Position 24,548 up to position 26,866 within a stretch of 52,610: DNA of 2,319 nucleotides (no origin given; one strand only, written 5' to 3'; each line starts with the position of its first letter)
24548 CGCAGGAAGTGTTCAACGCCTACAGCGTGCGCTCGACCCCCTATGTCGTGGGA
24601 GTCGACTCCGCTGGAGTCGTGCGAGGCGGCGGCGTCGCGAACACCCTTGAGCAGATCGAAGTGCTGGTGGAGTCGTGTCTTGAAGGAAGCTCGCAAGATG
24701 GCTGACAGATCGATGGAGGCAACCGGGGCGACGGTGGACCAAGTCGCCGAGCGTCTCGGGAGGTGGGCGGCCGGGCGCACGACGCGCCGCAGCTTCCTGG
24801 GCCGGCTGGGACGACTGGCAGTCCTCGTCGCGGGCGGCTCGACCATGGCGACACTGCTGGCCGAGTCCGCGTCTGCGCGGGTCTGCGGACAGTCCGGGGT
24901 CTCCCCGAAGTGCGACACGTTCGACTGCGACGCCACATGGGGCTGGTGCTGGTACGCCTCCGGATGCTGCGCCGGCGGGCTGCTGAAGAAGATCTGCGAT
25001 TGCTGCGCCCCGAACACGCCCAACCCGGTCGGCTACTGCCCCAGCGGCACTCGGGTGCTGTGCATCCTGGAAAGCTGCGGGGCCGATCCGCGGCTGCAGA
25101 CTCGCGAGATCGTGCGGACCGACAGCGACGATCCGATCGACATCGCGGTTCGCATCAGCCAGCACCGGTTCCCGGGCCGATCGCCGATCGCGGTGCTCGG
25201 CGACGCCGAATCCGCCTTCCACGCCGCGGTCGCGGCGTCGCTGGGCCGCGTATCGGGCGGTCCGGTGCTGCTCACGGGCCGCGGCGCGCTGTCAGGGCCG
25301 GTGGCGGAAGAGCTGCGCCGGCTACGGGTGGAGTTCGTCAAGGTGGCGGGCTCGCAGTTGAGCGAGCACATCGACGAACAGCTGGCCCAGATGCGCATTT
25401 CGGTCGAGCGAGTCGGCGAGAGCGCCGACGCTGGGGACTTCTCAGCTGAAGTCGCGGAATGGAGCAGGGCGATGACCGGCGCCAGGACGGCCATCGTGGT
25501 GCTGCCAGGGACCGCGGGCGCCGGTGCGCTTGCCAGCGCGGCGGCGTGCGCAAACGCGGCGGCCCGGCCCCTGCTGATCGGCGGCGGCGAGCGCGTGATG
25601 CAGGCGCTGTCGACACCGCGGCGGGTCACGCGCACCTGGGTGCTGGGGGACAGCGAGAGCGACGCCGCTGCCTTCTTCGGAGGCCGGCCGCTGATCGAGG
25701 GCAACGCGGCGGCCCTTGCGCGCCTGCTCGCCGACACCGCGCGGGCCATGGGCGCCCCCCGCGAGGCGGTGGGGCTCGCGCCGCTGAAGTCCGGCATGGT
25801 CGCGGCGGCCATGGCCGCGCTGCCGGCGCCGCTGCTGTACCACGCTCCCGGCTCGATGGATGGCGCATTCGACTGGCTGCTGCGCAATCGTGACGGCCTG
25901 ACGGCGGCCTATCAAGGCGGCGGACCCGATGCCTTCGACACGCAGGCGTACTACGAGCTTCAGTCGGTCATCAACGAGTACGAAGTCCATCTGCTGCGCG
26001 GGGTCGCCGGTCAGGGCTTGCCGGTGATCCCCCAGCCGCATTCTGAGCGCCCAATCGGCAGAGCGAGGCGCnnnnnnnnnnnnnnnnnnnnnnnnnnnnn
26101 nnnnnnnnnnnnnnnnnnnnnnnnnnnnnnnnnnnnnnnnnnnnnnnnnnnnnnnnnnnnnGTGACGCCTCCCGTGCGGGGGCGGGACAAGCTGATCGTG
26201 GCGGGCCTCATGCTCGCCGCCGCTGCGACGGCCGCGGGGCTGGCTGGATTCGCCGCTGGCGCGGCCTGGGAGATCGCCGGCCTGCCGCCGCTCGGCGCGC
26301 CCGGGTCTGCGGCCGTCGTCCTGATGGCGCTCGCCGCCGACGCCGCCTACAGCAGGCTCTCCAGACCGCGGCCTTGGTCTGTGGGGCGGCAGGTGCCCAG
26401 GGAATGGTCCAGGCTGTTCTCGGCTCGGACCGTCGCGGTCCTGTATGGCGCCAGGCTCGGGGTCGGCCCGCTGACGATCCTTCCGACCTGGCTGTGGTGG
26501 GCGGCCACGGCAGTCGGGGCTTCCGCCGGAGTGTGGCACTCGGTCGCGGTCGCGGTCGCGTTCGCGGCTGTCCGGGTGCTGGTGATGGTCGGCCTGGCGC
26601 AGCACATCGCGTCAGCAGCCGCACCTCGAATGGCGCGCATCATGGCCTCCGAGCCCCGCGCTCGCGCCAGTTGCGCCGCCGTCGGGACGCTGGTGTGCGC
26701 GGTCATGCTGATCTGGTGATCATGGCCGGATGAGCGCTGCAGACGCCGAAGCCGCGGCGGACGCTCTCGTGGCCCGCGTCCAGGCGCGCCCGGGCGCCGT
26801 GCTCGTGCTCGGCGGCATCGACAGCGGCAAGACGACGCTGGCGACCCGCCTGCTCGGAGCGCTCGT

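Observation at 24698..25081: Tat leader and 12-cysteine, Trp-rich module reminiscent of (but shorter than) the TTQ light chain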

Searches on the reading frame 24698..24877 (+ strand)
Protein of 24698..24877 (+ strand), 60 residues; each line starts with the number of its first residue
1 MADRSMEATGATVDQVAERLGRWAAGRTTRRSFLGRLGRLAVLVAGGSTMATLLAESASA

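Call 20: search_protein_families(library=ncbifam, proteins=[window:24698-24877:+], max_evalue=10)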
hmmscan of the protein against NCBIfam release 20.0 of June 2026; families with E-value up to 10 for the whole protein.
seq(60 aa): 2 families
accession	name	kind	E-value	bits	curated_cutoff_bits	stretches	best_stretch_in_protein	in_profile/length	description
TIGR02659.1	TTQ_MADH_Lt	equivalog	0.0002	21.3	196.85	1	12-44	6-38/186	methylamine dehydrogenase (amicyanin) small subunit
TIGR01409.1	TAT_signal_seq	domain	0.041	14.3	16.7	1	28-56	1-25/29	twin-arginine translocation signal domain-containing protein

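Call 21: search_protein_families(library=pfam, proteins=[window:24698-24877:+], max_evalue=10)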
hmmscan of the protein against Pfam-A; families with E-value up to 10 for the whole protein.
seq(60 aa): 0 families

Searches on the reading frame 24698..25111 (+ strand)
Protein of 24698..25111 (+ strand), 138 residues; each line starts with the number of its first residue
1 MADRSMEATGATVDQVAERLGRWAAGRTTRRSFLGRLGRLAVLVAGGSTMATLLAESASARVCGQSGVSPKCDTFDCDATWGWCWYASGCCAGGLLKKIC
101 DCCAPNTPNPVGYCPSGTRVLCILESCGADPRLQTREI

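Call 9: find_homologous_proteins(query=window:24698-25111:+, max_evalue=0.01)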
Query window:24698-25111:+ (138 aa): 18 proteins with E <= 0.01 among 138 candidates.
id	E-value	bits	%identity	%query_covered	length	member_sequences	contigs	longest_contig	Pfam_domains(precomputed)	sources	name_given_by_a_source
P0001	2.2e-53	198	71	88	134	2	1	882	-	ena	-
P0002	4.3e-51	191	67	91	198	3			-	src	-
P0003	1.3e-50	189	69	91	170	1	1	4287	-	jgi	jgi:hypothetical protein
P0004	2.8e-50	188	70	90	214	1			-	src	-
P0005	1.2e-49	186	74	80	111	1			-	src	-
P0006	2.7e-48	182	61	93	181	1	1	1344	-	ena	-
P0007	4.5e-43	165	63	91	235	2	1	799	-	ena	-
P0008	5.5e-42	161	61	91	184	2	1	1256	-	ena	-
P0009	1.3e-41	160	69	70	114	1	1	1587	-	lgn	-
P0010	2.0e-41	159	61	88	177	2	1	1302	-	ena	-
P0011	4.0e-41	158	66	80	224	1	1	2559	-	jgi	jgi:hypothetical protein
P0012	8.1e-41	157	57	92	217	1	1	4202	-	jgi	jgi:hypothetical protein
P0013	1.6e-34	137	74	62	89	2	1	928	-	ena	-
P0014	8.7e-27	112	58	66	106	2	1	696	-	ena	-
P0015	6.6e-26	109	63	57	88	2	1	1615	-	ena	-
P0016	2.8e-25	107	71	50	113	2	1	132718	-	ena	-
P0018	5.6e-15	73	51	62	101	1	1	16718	-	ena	-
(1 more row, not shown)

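Call 12: find_encoding_contigs(protein=P0016, flank=8000, max_places=3)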
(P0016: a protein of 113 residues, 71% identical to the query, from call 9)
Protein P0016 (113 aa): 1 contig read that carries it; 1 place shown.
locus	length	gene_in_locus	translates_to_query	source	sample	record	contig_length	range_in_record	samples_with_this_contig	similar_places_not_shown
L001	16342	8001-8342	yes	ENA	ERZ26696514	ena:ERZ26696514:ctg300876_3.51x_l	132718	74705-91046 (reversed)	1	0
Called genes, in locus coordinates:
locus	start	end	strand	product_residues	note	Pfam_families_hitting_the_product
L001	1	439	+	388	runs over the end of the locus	PF00144:Beta-lactamase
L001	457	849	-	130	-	-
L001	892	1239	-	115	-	-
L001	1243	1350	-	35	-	-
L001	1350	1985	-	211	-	-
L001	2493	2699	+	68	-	-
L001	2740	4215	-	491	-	-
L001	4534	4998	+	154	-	-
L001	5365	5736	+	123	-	-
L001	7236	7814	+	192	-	PF14595:Thioredoxin_9 (faint), PF00085:Thioredoxin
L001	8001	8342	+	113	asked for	-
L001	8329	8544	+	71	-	-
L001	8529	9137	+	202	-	-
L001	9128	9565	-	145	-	-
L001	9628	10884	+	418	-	-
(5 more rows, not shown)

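Call 13: find_encoding_contigs(protein=P0018, flank=8000, max_places=3)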
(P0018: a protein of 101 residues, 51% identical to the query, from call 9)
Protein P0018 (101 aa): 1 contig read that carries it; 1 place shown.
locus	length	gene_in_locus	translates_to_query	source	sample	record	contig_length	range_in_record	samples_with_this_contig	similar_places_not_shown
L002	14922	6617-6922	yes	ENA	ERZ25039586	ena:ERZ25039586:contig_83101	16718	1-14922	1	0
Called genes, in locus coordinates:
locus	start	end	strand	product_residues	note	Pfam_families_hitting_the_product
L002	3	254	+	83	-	?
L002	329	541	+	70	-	PF01066:CDP-OH_P_transf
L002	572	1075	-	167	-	-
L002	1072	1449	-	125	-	-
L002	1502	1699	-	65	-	PF00563:EAL (weak)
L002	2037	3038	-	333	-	PF00990:GGDEF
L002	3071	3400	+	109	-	-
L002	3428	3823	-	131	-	PF00989:PAS, PF08448:PAS_4 (weak)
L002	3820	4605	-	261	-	-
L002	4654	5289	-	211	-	-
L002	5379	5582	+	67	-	-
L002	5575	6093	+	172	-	PF07291:MauE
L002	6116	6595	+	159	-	-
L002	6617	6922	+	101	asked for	-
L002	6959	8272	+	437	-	-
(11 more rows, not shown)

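Call 16: find_related_loci(query=A2, collection=genome_contigs, flank=8000)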
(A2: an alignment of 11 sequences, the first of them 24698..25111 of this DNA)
Query A2 (138 aa) in genome_contigs; peptide patterns used: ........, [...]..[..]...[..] (x = any residue, [..] = any of these).
128 stretches matched a pattern; 112 encode a relative of the query (tblastn E <= 1e-3); the best 80 are kept; 80 distinct loci.
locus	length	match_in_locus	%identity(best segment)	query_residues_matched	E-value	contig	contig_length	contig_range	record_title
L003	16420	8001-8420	78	1-138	2e-71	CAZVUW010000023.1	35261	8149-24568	MAG TPA_asm: uncultured Actinomycetota bacterium isolate SRP268622_co1_52 genome assembly, contig: NODE_2311_length_3526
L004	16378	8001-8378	73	10-135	1e-59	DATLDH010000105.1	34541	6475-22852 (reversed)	MAG TPA_asm: Acidimicrobiales bacterium isolate SMAG_U14345 k141_1228865, whole genome shotgun sequence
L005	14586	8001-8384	70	11-138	7e-59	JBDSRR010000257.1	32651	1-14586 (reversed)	MAG: Actinomycetota bacterium isolate cluster1_bin.515 k127_13723891, whole genome shotgun sequence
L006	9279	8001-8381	76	12-138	5e-58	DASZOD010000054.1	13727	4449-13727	MAG TPA_asm: Egibacteraceae bacterium isolate SMAG_U5935 k141_122529, whole genome shotgun sequence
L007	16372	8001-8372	73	13-135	3e-57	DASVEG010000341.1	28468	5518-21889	MAG TPA_asm: Acidimicrobiales bacterium isolate SMAG_U2054 k141_561258, whole genome shotgun sequence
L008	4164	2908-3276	70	11-133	3e-57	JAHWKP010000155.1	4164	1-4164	MAG: Actinomycetota bacterium isolate 0813_bin2 NODE_155_length_4164_cov_2.603171, whole genome shotgun sequence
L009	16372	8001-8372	74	13-135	1e-56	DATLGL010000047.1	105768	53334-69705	MAG TPA_asm: Acidimicrobiales bacterium isolate SMAG_U13613 k141_209584, whole genome shotgun sequence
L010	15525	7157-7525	69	11-133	7e-57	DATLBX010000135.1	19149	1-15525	MAG TPA_asm: Acidimicrobiales bacterium isolate SMAG_U14309 k141_7184013, whole genome shotgun sequence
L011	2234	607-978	70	12-135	6e-56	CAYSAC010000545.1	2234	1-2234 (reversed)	MAG TPA_asm: uncultured Acidimicrobiaceae bacterium isolate SRP136066_co1_115 genome assembly, contig: NODE_111454_lengt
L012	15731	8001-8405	63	1-134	3e-54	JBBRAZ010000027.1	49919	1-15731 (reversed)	MAG: Acidimicrobiales bacterium isolate Co_metawrap_2319 Cmw_2319_k141_14761257_length_49919_cov_10.9875, whole genome s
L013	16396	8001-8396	68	11-138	9e-55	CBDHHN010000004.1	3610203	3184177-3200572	MAG: Acidimicrobiales bacterium isolate 52bdf354-617b-472d-aa5f-cc26607e9683 genome assembly, contig: contig_4, whole ge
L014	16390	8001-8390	69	8-133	3e-54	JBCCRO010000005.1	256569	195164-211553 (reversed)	MAG: Actinomycetota bacterium isolate P01_D01_bin.34 k141_39066_length_256569_cov_24.2940, whole genome shotgun sequence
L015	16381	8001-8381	69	13-135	9e-54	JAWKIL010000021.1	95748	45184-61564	MAG: Acidimicrobiales bacterium isolate BC2.78 BC2.78.fa-21, whole genome shotgun sequence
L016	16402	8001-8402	66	6-135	2e-53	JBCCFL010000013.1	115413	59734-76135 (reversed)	MAG: Actinomycetota bacterium isolate P01_B01_bin.18 k141_528563_length_115413_cov_57.3261, whole genome shotgun sequenc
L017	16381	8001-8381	68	13-135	3e-53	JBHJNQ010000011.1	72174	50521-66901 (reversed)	MAG: Acidimicrobiales bacterium isolate al_S4C133_1 S4Ck119_735068, whole genome shotgun sequence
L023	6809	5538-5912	65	14-138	5e-53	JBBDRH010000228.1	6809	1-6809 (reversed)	MAG: Actinomycetota bacterium isolate LejiaC_63_9 Lejia_C_25278_length_6809_cov_5, whole genome shotgun sequence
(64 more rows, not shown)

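Call 29: predict_structure(alignment_id=A2)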
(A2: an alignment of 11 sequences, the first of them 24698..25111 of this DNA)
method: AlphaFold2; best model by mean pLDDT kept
length: 138 residues; sequences in the alignment: 11
mean_pLDDT: 54.2   pTM: 0.37
mean pLDDT of the five models: 54.2, 52.1, 51.6, 50.0, 47.1
residues with pLDDT >= 90: 0; 70-90: 22; 50-70: 55; < 50: 61
segments of 3 or more residues with pLDDT < 50: 1-10, 24-33, 50-76, 130-138
pLDDT, mean of each block of 10 residues (from residue 1): 41 54 48 50 49 42 36 50 66 68 76 74 63 38
secondary structure, 60 per line:
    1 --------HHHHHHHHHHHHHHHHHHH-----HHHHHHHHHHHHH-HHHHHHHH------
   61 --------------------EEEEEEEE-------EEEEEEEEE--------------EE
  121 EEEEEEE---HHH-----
elements in order: H9-27 H33-45 H47-54 E81-88 E96-104 E119-127

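Call 32: fold_search(model_id=the predicted structure, library=pdb)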
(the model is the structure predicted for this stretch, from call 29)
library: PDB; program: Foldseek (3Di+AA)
matches with E <= 10: 28; with E <= 0.001: 0
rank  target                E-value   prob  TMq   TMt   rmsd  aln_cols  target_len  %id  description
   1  2zsh_A                3.7e+00  0.04  0.16  0.08   8.1        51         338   10  Structural basis of gibberellin(GA3)-induced DELLA recognition by the gibberellin receptor (released 2008-11-25)
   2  2zsi_A                3.7e+00  0.04  0.16  0.08   8.1        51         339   10  Structural basis of gibberellin(GA4)-induced DELLA recognition by the gibberellin receptor (released 2008-11-25)
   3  1kdg_B                4.5e+00  0.06  0.18  0.06   6.9        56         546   14  Crystal structure of the flavin domain of cellobiose dehydrogenase (released 2002-11-13)
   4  9lum_B                5.5e+00  0.06  0.16  0.08   3.9        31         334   10  Cryo-EM structure of Arabidopsis thaliana RGA in complex with GID1A (released 2025-07-09)
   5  1kdg_A                5.5e+00  0.04  0.14  0.05   7.0        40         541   12  Crystal structure of the flavin domain of cellobiose dehydrogenase (released 2002-11-13)
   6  7yax_B                5.5e+00  0.01  0.12  0.10   9.8        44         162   18  HYDROXYNITRILE LYASE FROM THE MILLIPEDE, (released 2024-01-17)
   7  7yax_A                6.7e+00  0.01  0.12  0.10   9.8        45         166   20  HYDROXYNITRILE LYASE FROM THE MILLIPEDE, (released 2024-01-17)
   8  3od9_C                7.1e+00  0.05  0.24  0.27   4.9        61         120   13  Crystal structure of PliI-Ah, periplasmic lysozyme inhibitor of I-type lysozyme from Aeromonas hydrophyla (released 2010-12-22)
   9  5xon_U                7.1e+00  0.04  0.19  0.18  12.3        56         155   16  RNA Polymerase II elongation complex bound with Spt4/5 and TFIIS (released 2017-08-16)
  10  5hx0_B                7.6e+00  0.03  0.19  0.09   6.2        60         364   10  Crystal structure of unknown function protein Dfer_1899 fromDyadobacter fermentans DSM 18053 (released 2016-02-17)
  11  7vbc_I                7.6e+00  0.02  0.17  0.22  14.7        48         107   17  Back track state of human RNA Polymerase I Elongation Complex (released 2022-02-16)
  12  7la5_A                8.1e+00  0.02  0.14  0.06   9.2        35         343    8  Structure of human GGT1 in complex with Lnt1-172 compound. (released 2022-01-12)
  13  4ckg_B                8.1e+00  0.02  0.19  0.10  17.4       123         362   13  Helical reconstruction of ACAP1(BAR-PH domain) decorated membrane tubules by cryo-electron microscopy (released 2014-10-15)
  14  4qi4_A                8.6e+00  0.02  0.14  0.04   6.0        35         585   11  Dehydrogenase domain of Myriococcum thermophilum cellobiose dehydrogenase, MtDH (released 2015-07-15)
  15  7ycd_B                8.6e+00  0.01  0.12  0.10  10.2        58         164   17  HYDROXYNITRILE LYASE FROM THE MILLIPEDE, Oxidus gracilis bound with (R)-(+)-ALPHA-HYDROXYBENZENE-ACETONITRILE (released 2024-01-24)
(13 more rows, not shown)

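Call 122: search_protein_families(library=ncbifam, proteins=[L023:93-965:-], max_evalue=0.01)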
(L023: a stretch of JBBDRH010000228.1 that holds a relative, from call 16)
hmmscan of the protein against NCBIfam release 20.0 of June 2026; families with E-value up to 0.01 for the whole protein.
L023:93-965:- (291 aa): 35 families (the best 25 are shown)
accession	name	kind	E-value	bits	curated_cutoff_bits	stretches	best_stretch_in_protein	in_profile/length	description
NF009373.0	PRK12736.1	subfamily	7.4e-160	532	452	1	1-291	15-303/394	elongation factor Tu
NF009372.0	PRK12735.1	subfamily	3e-159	530.1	479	1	1-291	15-305/396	elongation factor Tu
NF000766.0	PRK00049.1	subfamily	2e-158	527.4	449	1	1-291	15-305/396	elongation factor Tu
TIGR00485.1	EF-Tu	equivalog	6.4e-158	525.6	522.4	1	1-291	15-303/394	elongation factor Tu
NF008969.0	PRK12317.1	subfamily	1.2e-68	231.6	502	1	3-283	12-309/426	elongation factor 1-alpha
TIGR00483.1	EF-1_alpha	equivalog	8.3e-60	202.4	540.1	1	4-283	13-310/427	translation elongation factor EF-1 subunit alpha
TIGR00475.1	selB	equivalog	1.7e-58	198.7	242.25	1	1-283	3-259/581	selenocysteine-specific translation elongation factor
TIGR03680.1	eif2g_arch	equivalog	1.6e-35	123.2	514.5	1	1-237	8-255/407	translation initiation factor IF-2 subunit gamma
NF003077.0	PRK04000.1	equivalog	1.7e-33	116.4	315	1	1-235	12-257/412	translation initiation factor IF-2 subunit gamma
NF004035.0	PRK05506.1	subfamily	7.3e-31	107.1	715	1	37-285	79-324/632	bifunctional sulfate adenylyltransferase subunit 1/adenylylsulfate kinase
TIGR01394.1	TypA_BipA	equivalog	9.5e-31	106.7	757.3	1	2-275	5-280/594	translational GTPase TypA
TIGR02034.1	CysN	subfamily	2.1e-29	102.8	336.1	1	41-286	59-301/406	sulfate adenylyltransferase, large subunit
NF003478.0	PRK05124.1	equivalog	3e-27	95.3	590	1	42-283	87-325/475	sulfate adenylyltransferase subunit CysN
NF007583.0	PRK10218.1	equivalog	4.2e-25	87.8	1260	1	2-242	9-249/607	ribosome-dependent GTPase TypA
TIGR01393.1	lepA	equivalog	3.5e-21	75.2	533.9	1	3-270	8-261/595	translation elongation factor 4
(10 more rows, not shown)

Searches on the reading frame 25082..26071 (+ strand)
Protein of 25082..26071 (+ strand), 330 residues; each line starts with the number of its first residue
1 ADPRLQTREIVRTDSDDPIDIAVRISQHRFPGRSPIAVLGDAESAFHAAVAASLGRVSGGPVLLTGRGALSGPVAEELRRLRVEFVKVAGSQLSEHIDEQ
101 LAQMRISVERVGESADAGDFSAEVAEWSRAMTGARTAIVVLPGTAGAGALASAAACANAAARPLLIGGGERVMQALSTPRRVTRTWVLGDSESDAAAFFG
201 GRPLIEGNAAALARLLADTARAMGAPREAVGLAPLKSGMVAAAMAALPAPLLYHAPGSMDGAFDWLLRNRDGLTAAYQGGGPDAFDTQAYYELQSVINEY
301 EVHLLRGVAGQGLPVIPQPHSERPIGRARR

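Call 20: search_protein_families(library=ncbifam, proteins=[window:25082-26071:+], max_evalue=10)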
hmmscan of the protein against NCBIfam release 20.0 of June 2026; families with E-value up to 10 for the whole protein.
window:25082-26071:+ (330 aa): 0 families

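Call 21: search_protein_families(library=pfam, proteins=[window:25082-26071:+], max_evalue=10)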
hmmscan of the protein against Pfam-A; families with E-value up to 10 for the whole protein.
window:25082-26071:+ (330 aa): 1 family
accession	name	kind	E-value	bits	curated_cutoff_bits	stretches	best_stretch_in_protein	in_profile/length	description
PF13362.12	Toprim_3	-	0.094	13.6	27.2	1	154-212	13-67/95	Toprim domain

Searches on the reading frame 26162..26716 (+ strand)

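Call 6: search_protein_families(library=pfam, proteins=[window:26162-26716:+], max_evalue=0.1)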
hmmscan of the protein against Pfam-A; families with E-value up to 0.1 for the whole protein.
window:26162-26716:+ (185 aa): 1 family
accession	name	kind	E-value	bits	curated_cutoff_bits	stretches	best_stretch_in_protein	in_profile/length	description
PF21159.3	FlgK_2nd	-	0.041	14.7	24.7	0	17-53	33-69/116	Flagellar hook-associated protein 1, D3 domain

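Call 7: search_protein_families(library=ncbifam, proteins=[window:26162-26716:+], max_evalue=0.1)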
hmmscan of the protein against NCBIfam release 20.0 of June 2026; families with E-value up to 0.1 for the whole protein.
window:26162-26716:+ (185 aa): 0 families

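Call 39: search_protein_families(library=pfam, alignment_id=A4, max_evalue=1)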
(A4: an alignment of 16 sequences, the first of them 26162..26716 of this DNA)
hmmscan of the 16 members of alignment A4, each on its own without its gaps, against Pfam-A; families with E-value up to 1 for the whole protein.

A. member 1, window:26162-26716:+ (185 aa): 1 family
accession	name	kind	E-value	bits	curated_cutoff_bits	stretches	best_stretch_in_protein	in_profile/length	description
PF21159.3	FlgK_2nd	-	0.041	14.7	24.7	1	17-53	33-69/116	Flagellar hook-associated protein 1, D3 domain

B. families by the number of members that match (of 16 scanned): 9 families
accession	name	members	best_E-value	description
PF14990.11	DUF4516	2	0.45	Domain of unknown function (DUF4516)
PF15728.10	DUF4679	1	0.013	Domain of unknown function (DUF4679)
PF21159.3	FlgK_2nd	1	0.041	Flagellar hook-associated protein 1, D3 domain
PF14316.11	DUF4381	1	0.043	Domain of unknown function (DUF4381)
PF02411.20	MerT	1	0.048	MerT mercuric transport protein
PF19588.4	SxtJ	1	0.14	Saxitoxin biosynthesis operon protein SxtJ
PF05084.19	GRA6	1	0.22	Granule antigen protein (GRA6)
PF25691.1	BW3TFN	1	0.23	Baseplate wedge 3 tail fiber network component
PF04307.19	YdjM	1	0.27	YdjM inner membrane protein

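Call 40: search_protein_families(library=ncbifam, alignment_id=A4, max_evalue=1)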
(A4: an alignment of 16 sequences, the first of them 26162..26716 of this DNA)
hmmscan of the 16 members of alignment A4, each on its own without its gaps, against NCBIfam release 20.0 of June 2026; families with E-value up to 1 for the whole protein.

A. member 1, window:26162-26716:+ (185 aa): 0 families

B. families by the number of members that match (of 16 scanned): 7 families
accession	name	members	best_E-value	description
NF008411.1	PRK11234.1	1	0.0096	cyclic di-3',5'-guanylate-activated glycosyltransferase NfrB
TIGR02662.1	dinitro_DRAG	1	0.035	ADP-ribosyl-[dinitrogen reductase] hydrolase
NF002672.0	PRK02395.1-4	1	0.035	hypothetical protein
NF008076.0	PRK10814.1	1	0.069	lipoprotein-releasing ABC transporter permease subunit LolC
NF053526.1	Myco_lipo_LppK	1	0.078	lipoprotein LppK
NF040528.1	SP_0198_lipo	1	0.26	SP_0198 family lipoprotein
NF053527.1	lipo_Cory_WKLS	1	0.63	WKL family lipoprotein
